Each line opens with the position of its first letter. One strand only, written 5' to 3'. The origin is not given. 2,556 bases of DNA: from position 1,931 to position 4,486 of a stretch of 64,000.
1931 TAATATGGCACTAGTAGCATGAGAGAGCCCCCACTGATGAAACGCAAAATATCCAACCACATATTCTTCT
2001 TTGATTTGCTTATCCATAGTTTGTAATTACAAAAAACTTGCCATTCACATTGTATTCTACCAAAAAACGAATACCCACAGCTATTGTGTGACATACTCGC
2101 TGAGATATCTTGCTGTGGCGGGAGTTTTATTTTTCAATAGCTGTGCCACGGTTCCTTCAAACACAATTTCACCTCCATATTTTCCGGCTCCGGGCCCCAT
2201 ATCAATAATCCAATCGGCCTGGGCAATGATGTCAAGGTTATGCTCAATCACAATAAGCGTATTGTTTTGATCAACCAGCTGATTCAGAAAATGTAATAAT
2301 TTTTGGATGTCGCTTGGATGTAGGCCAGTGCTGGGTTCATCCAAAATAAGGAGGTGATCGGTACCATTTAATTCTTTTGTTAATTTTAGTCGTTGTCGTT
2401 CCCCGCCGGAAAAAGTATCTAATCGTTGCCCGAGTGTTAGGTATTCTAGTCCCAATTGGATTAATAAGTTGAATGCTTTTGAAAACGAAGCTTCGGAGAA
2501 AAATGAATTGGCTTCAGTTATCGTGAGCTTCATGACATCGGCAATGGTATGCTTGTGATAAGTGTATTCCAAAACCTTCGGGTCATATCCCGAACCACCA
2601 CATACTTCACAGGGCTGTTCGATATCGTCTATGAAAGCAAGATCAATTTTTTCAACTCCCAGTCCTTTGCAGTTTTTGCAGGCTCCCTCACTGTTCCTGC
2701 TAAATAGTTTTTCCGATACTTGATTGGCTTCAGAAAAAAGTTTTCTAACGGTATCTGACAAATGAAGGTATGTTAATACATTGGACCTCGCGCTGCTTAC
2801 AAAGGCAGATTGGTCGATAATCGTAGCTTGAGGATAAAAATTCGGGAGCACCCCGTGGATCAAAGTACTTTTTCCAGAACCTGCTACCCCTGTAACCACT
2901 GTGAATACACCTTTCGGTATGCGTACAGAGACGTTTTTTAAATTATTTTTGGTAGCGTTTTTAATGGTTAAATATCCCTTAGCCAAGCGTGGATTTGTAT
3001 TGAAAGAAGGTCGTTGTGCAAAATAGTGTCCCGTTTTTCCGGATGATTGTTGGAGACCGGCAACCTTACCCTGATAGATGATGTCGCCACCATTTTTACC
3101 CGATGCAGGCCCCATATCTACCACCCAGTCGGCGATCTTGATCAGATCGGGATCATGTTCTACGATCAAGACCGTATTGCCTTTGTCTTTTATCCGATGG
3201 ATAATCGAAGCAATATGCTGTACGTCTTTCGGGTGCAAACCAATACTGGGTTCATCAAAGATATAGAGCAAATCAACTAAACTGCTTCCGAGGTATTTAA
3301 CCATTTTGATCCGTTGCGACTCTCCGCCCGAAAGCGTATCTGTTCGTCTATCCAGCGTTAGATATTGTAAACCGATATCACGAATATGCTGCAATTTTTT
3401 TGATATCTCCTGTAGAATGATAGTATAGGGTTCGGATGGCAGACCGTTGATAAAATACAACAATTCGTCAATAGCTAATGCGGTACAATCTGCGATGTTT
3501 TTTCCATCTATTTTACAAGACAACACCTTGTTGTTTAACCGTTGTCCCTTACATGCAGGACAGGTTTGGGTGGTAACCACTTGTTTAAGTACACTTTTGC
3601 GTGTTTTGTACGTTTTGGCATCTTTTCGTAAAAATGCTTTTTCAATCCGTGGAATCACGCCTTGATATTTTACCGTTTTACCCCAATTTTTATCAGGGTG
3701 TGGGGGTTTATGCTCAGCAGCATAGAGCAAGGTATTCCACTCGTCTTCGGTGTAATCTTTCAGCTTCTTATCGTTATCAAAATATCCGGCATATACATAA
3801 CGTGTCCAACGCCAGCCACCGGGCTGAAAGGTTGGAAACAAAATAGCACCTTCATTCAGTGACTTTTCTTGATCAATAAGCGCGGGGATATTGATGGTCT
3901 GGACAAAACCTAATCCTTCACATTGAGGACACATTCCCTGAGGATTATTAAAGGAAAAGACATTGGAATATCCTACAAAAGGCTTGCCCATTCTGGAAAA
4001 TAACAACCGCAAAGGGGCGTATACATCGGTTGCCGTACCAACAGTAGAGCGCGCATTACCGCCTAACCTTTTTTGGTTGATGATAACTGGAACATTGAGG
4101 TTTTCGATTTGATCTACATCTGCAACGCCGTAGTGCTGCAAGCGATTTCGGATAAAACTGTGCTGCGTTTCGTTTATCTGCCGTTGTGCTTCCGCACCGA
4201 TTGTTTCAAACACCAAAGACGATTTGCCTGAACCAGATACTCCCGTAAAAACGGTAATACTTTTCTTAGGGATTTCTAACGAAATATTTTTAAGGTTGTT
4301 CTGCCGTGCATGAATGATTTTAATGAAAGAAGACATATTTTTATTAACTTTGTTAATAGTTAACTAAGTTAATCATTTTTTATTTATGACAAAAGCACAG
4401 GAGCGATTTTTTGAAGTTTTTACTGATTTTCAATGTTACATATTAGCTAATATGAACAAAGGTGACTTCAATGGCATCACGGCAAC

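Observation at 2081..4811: Short UvrA paralog divergently paired with a MarR regulator and two operator palindromes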

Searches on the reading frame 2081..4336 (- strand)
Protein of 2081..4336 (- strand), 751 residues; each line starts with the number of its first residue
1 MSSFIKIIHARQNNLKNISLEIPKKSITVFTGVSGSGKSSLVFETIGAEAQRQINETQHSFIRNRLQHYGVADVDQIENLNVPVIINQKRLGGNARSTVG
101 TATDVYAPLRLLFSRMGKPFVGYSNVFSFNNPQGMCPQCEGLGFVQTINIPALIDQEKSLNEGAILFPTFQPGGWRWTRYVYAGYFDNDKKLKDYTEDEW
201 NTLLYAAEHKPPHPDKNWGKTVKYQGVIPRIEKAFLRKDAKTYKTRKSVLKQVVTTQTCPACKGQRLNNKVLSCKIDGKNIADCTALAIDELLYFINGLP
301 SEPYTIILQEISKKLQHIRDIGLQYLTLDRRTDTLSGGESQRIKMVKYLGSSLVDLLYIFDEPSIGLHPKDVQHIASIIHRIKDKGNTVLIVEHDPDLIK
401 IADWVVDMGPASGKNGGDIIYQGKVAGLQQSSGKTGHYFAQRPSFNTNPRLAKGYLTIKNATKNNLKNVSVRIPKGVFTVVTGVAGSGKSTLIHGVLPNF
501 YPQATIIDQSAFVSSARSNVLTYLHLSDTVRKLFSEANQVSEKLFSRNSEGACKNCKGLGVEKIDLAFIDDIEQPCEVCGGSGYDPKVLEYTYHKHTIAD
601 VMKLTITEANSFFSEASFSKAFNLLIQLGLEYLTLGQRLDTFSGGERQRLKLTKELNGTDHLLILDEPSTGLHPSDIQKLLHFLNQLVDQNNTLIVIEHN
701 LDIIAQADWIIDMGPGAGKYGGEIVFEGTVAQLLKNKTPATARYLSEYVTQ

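Call 3: search_protein_families(library=pfam, proteins=[window:2081-4336:-], max_evalue=0.01)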
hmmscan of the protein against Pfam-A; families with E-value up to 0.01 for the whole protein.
window:2081-4336:- (751 aa): 22 families
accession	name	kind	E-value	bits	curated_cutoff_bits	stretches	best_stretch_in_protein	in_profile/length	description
PF00005.33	ABC_tran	-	1.6e-23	84.2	25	2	466-669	1-136/137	ABC transporter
PF13555.12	AAA_29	-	9.4e-09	35.3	27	1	470-503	16-49/61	P-loop containing region of AAA domain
PF02463.25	SMC_N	-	1.4e-08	34.9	40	0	24-407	23-210/220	RecF/RecN/SMC N terminal domain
PF03193.22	RsgA_GTPase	-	1.1e-07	32.3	30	1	10-59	92-139/174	RsgA GTPase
PF00684.25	DnaJ_CXXCXGXG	-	2.2e-07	31.4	32.7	1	550-584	15-52/65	DnaJ central domain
PF13191.12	AAA_16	-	2.4e-07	31.9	32.6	1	472-548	20-97/167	AAA ATPase domain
PF20703.3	nSTAND1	-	4.1e-07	30.4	27.1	0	9-51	17-59/379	Novel STAND NTPase 1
PF01443.25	Viral_helicase1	-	1.1e-05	25.8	21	1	479-508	1-33/228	Viral superfamily 1 RNA helicase core domain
PF13401.12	AAA_22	-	1.7e-05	25.6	27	0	478-516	7-33/130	AAA domain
PF17755.6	UvrA_DNA-bind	-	1.9e-05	25.3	23.2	1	155-244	8-105/110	UvrA DNA-binding domain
PF13304.12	AAA_21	-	3.4e-05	24.5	27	0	661-686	260-285/304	AAA domain, putative AbiEii toxin, Type IV TA system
PF25201.1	nSTAND6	-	0.00012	22.5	27.7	0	10-53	3-45/148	Novel STAND NTPase 6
PF13175.12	AAA_15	-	0.00012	22.2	32.1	0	653-697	322-366/374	AAA ATPase domain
PF02492.25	cobW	-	0.00051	20.1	20.7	0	479-497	3-21/180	CobW/HypB/UreG, nucleotide-binding domain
PF05729.18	NACHT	-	0.0011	19.3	26.7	0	479-496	3-20/167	NACHT domain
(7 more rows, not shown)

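Call 4: search_protein_families(library=ncbifam, proteins=[window:2081-4336:-], max_evalue=0.01)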
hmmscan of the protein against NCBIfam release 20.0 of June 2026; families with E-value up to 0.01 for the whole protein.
window:2081-4336:- (751 aa): 197 families (the best 25 are shown)
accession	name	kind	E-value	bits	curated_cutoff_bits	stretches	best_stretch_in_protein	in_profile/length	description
TIGR00630.1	uvra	equivalog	2e-213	711.4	729.8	3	125-732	266-922/924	excinuclease ABC subunit UvrA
NF001503.0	PRK00349.1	equivalog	9.2e-209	695.8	1147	3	125-499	268-658/943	excinuclease ABC subunit UvrA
NF001885.0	PRK00635.1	equivalog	6e-138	461.3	3054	2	125-749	260-919/1809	excinuclease ABC subunit A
NF040873.1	AztA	equivalog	5.3e-38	130.5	220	4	623-711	102-189/191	zinc ABC transporter ATP-binding protein AztA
TIGR03608.1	L_ocin_972_ABC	subfamily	2.2e-36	125.3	254.85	3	596-713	91-206/206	putative bacteriocin export ABC transporter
TIGR04521.1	ECF_ATPase_2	equivalog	3e-35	121.7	330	4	620-738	123-237/279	energy-coupling factor transporter ATPase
TIGR02315.1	ABC_phnC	equivalog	1.2e-34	119.9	266.1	3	604-734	109-234/243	phosphonate ABC transporter ATP-binding protein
TIGR02857.1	CydD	equivalog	2.7e-34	119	435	4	633-713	450-529/529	thiol reductant ABC exporter subunit CydD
TIGR04520.1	ECF_ATPase_1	equivalog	1.1e-30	107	315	3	640-736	135-226/269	energy-coupling factor transporter ATPase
TIGR02673.1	FtsE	equivalog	3.1e-30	105.4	264.85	4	623-707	120-203/214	cell division ATP-binding protein FtsE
TIGR00972.1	3a0107s01c2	equivalog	2.8e-29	102.2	343.2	4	641-747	144-245/248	phosphate ABC transporter ATP-binding protein PstB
TIGR02982.1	heterocyst_DevA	subfamily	2.3e-28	99.3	295.8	3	599-716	100-217/220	ABC exporter ATP-binding subunit, DevA family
TIGR02211.1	LolD_lipo_ex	equivalog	2.9e-28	98.9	307.75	3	617-714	118-215/221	lipoprotein-releasing ABC transporter ATP-binding protein LolD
TIGR01842.1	type_I_sec_PrtD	subfamily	5.3e-28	97.8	510.15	2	605-719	416-532/544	type I secretion system permease/ATPase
NF007601.2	PRK10247.1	equivalog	5.9e-28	97.8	292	3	622-712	112-203/204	iron efflux ABC transporter ATP-binding subunit FetA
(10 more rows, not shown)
